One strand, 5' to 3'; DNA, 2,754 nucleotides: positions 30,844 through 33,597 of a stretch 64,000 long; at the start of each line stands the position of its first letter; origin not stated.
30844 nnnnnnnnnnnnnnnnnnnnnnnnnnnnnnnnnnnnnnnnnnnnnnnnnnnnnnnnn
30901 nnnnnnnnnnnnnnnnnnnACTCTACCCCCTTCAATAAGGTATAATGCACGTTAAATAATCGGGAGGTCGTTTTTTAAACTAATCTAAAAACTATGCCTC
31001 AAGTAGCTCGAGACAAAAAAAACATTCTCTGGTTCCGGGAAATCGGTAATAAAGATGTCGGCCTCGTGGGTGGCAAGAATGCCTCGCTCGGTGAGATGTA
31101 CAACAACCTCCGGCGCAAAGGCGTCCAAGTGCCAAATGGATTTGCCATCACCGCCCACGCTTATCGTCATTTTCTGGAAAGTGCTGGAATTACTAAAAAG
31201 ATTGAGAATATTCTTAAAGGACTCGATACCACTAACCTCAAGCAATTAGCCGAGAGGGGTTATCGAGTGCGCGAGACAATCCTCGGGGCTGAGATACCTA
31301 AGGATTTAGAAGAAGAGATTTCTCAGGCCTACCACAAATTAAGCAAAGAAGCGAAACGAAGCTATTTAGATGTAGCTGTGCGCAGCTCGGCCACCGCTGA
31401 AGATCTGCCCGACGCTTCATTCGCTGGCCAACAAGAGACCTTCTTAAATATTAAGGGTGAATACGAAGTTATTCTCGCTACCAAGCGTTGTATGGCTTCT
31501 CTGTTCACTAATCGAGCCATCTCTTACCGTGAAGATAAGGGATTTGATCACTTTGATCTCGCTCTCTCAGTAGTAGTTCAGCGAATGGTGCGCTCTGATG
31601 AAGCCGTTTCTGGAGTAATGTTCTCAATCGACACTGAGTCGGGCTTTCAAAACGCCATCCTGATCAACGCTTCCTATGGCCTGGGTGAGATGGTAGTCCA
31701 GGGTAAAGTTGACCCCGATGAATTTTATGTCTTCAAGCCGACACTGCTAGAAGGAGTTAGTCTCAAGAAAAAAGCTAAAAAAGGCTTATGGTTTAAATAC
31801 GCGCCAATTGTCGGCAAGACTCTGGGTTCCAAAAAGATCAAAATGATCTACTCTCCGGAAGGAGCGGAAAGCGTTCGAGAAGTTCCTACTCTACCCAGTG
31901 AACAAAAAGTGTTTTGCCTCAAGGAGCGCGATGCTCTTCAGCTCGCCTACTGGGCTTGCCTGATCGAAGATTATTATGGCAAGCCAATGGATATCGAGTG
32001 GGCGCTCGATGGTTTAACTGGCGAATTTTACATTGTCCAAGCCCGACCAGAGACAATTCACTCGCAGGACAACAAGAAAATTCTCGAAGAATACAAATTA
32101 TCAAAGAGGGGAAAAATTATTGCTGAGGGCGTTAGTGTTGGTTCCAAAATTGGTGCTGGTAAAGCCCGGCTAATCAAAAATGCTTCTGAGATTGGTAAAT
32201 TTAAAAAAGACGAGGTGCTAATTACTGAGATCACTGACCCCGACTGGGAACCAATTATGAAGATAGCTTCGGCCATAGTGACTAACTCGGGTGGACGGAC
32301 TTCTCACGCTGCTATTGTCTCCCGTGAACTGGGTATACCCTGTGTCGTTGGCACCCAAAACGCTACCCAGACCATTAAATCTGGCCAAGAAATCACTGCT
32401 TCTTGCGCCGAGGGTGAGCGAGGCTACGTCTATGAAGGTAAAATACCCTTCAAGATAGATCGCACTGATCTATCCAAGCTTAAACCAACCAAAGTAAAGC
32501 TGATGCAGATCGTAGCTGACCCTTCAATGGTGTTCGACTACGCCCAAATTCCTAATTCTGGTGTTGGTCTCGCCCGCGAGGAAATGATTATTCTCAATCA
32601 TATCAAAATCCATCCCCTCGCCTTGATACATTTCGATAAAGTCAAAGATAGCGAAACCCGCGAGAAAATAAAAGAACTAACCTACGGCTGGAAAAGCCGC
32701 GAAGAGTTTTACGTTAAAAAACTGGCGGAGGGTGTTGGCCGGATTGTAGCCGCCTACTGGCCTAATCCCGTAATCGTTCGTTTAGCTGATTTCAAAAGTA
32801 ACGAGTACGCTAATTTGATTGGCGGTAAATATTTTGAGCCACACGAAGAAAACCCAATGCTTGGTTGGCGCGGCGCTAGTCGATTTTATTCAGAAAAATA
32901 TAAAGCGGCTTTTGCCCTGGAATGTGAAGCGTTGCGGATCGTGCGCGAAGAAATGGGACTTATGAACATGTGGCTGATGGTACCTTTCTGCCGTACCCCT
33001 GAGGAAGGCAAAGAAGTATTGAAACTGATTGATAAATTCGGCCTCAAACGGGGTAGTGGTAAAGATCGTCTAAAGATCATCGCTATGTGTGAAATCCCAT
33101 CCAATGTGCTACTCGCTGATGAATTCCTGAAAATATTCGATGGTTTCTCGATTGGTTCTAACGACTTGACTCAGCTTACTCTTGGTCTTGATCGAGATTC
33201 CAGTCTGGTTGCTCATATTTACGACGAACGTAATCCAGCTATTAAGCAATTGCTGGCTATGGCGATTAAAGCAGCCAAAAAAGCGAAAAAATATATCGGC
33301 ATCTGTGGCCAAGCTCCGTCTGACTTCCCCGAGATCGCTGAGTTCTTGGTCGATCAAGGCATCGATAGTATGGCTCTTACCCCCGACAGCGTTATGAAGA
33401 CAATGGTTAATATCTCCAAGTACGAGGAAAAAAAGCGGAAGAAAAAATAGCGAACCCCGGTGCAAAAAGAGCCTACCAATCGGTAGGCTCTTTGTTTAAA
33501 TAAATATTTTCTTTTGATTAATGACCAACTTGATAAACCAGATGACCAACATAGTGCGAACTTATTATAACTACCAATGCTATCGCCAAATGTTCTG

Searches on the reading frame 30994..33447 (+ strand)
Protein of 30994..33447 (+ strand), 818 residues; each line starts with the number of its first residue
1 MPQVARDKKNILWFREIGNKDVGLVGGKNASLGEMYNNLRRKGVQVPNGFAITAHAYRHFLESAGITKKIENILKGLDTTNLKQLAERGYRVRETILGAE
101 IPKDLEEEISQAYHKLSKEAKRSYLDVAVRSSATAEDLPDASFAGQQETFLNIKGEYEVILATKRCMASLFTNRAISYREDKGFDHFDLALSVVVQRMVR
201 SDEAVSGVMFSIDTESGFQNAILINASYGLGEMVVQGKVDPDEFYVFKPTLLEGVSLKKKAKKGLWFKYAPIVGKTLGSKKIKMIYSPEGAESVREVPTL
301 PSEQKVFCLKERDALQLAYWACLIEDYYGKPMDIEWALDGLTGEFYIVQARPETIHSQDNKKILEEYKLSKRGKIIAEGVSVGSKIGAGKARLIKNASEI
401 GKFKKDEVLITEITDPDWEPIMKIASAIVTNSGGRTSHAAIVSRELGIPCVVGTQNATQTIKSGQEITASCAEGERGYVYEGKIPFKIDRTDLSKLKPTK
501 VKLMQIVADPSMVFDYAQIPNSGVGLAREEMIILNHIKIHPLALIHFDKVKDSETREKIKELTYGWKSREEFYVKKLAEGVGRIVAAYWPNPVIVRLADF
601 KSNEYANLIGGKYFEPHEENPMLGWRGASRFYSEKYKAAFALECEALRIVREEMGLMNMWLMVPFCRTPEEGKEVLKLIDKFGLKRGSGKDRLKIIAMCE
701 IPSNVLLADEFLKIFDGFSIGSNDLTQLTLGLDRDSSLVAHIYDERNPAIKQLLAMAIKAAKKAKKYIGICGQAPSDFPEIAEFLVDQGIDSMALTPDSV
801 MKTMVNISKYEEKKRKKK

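Call 8: search_protein_families(library=pfam, proteins=[window:30994-33447:+], max_evalue=0.00001)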
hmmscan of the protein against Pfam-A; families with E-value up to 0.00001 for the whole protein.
window:30994-33447:+ (818 aa): 3 families
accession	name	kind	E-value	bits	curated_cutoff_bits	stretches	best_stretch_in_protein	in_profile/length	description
PF01326.24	PPDK_N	-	2.3e-121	405.5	27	1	23-366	2-322/328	Pyruvate phosphate dikinase, AMP/ATP-binding domain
PF02896.24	PEP-utilizers_C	-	4.8e-56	190.5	22.8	1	499-809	18-290/293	PEP-utilising enzyme, PEP-binding domain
PF00391.29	PEP-utilizers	-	2.1e-25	88.5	23.1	1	403-474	1-72/72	PEP-utilising enzyme, mobile domain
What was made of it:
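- Tried and rejected: The 818-aa ORF at 30994 has a ClpC-like length but is a PEP-utilising enzyme (call 8).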
